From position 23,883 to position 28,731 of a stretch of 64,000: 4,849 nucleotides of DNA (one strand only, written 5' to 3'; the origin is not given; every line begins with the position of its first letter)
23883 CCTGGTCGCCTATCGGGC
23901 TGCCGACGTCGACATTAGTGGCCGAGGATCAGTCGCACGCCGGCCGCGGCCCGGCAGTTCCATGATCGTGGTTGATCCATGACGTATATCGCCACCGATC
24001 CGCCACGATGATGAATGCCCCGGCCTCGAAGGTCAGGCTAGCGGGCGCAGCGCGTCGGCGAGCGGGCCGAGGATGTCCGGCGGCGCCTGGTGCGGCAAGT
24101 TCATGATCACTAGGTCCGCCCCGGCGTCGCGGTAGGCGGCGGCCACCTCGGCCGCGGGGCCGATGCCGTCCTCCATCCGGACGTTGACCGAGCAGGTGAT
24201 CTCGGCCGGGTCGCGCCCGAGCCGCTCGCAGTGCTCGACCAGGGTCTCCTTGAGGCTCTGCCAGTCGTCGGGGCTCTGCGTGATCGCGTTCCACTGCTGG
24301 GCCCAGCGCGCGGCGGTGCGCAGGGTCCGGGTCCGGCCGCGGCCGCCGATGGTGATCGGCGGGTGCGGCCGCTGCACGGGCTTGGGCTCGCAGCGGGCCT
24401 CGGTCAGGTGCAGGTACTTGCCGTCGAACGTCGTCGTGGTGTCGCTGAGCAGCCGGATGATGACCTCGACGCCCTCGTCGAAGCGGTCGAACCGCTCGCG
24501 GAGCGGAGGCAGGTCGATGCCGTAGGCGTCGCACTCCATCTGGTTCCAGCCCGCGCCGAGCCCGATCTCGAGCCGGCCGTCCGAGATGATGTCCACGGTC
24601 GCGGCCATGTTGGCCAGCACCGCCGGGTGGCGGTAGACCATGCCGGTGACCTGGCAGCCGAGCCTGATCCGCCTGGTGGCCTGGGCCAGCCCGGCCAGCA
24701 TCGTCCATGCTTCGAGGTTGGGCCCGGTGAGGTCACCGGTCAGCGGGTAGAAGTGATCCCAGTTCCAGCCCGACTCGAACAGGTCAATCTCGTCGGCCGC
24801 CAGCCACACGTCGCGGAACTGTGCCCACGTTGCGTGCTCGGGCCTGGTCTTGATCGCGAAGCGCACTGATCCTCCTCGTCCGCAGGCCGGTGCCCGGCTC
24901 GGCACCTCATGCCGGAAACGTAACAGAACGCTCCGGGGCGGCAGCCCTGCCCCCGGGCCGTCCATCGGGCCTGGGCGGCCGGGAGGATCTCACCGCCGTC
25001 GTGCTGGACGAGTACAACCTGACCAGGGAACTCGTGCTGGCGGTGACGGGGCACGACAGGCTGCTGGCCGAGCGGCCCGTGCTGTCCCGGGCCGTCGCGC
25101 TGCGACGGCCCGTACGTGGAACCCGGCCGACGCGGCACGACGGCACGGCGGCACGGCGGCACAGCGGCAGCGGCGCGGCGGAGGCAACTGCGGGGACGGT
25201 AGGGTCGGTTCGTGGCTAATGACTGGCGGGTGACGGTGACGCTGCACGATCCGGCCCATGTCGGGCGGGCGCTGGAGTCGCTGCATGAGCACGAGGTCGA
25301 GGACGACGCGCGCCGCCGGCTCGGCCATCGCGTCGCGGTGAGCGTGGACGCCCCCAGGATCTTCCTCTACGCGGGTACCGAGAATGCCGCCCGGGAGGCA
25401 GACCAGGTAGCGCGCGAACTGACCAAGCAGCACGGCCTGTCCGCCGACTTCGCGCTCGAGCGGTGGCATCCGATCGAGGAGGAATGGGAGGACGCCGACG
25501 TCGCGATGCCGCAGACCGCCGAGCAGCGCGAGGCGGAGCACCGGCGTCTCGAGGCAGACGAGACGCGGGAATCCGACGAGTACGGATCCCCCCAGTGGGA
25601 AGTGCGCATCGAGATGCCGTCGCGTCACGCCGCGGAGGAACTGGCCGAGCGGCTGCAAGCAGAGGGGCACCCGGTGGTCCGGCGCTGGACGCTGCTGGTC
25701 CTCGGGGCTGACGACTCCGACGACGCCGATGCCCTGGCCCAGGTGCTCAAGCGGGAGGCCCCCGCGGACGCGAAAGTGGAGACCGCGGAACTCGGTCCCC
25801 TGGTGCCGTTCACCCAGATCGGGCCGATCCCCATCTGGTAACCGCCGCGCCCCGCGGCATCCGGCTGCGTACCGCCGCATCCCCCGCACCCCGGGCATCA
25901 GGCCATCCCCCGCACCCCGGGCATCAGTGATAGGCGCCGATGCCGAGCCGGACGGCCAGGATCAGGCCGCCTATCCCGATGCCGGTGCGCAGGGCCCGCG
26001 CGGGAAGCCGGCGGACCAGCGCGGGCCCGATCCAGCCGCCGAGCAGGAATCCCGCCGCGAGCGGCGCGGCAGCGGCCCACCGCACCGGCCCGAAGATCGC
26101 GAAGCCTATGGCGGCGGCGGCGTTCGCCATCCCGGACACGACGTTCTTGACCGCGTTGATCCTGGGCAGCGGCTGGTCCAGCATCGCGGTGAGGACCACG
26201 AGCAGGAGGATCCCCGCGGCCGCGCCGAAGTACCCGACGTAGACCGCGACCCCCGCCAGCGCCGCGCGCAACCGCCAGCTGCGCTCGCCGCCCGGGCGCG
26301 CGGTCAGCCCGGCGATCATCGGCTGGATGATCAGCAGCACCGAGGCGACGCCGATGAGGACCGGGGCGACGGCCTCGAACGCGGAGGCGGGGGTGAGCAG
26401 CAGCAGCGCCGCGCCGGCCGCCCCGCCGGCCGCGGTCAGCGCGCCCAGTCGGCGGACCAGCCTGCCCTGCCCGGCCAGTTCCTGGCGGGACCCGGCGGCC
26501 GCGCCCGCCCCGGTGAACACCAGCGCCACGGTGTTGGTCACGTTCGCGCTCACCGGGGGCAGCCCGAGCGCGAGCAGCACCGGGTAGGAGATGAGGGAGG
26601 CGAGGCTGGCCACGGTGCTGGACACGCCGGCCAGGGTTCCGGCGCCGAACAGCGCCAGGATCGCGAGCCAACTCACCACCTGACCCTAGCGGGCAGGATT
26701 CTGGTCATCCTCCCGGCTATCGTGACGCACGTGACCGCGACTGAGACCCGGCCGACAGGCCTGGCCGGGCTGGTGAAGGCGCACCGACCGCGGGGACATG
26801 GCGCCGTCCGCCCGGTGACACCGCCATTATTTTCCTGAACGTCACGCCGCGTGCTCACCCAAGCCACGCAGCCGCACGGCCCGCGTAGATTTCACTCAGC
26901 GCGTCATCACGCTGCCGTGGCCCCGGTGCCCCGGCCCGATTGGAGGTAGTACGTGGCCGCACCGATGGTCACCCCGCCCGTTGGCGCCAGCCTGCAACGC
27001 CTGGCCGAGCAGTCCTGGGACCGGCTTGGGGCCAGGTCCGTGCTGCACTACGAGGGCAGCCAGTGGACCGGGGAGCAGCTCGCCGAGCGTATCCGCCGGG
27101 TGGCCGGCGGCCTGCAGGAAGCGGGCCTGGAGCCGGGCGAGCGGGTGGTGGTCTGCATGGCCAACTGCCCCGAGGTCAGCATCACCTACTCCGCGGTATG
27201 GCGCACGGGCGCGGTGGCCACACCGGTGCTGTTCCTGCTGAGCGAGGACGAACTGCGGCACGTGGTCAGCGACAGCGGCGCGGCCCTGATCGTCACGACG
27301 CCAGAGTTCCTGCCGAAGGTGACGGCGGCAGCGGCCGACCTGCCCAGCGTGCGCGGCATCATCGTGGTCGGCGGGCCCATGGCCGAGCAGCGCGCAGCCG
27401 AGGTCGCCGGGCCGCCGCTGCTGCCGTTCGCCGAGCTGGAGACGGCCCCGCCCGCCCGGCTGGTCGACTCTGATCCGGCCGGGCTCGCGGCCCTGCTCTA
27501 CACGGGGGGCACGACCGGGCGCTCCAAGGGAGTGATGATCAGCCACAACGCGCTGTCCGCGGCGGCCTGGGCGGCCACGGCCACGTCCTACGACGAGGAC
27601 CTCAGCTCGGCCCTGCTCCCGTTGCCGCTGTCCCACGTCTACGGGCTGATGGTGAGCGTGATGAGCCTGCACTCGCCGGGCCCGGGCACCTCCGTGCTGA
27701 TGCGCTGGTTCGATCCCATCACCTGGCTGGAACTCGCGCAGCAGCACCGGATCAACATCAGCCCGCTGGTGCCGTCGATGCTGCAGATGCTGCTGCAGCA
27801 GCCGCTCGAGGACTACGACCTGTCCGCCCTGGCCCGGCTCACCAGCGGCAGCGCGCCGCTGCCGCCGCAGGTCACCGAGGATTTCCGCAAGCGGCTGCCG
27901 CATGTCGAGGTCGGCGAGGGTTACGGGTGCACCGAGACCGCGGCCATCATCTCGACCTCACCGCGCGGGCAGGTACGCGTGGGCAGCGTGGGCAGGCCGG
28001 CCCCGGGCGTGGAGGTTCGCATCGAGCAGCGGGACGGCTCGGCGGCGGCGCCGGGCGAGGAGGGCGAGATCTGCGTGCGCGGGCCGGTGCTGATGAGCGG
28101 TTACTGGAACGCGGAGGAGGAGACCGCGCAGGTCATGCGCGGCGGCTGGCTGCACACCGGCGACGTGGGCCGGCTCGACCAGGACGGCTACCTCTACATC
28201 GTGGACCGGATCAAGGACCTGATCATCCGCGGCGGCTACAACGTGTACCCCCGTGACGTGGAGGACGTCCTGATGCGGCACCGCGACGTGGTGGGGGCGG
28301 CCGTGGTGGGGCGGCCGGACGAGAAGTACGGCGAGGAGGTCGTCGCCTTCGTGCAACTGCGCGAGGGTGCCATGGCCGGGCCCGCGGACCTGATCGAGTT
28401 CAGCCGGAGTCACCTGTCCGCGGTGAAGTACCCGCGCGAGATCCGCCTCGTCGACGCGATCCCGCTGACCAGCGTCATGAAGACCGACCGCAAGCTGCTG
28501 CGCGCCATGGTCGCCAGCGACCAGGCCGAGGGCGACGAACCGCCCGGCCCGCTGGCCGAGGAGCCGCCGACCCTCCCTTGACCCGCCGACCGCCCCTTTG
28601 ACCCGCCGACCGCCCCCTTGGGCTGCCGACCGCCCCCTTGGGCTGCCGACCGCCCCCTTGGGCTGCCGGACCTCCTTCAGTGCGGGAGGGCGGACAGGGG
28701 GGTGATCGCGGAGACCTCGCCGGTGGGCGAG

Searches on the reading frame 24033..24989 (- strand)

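Call 8: search_protein_families(library=pfam, max_evalue=0.001, proteins=[window:24033-24989:-])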
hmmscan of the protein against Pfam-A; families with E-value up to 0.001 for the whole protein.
window:24033-24989:- (318 aa): 1 family
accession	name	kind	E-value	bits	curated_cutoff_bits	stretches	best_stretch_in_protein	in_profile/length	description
PF00296.26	Bac_luciferase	-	4.4e-41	141.7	27.9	1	71-283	37-241/314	Luciferase-like monooxygenase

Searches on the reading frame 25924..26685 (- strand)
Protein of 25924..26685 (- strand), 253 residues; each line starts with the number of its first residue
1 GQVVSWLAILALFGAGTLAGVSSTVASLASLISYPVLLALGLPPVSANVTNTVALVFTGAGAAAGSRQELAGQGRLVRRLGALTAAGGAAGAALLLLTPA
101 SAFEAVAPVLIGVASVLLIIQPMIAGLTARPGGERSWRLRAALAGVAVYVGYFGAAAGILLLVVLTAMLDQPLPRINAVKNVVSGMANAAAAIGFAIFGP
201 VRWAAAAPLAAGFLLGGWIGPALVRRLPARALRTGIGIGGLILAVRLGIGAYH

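Call 8: search_protein_families(library=pfam, max_evalue=0.001, proteins=[window:25924-26685:-])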
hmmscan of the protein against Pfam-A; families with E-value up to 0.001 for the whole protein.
window:25924-26685:- (253 aa): 1 family
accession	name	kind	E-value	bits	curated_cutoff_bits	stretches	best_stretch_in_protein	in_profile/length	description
PF01925.25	TauE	-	2e-34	119.8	32.6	1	12-247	1-237/237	Sulfite exporter TauE/SafE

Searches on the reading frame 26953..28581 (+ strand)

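Call 8: search_protein_families(library=pfam, max_evalue=0.001, proteins=[window:26953-28581:+])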
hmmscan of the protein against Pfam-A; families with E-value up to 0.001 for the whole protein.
window:26953-28581:+ (542 aa): 2 families
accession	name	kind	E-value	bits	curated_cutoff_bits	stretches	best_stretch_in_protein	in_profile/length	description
PF00501.34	AMP-binding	-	4.5e-84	282.9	29.9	1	20-385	3-384/384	AMP-binding enzyme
PF13193.12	AMP-binding_C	-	2.7e-16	60.7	24.5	1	436-508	2-74/76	AMP-binding enzyme C-terminal domain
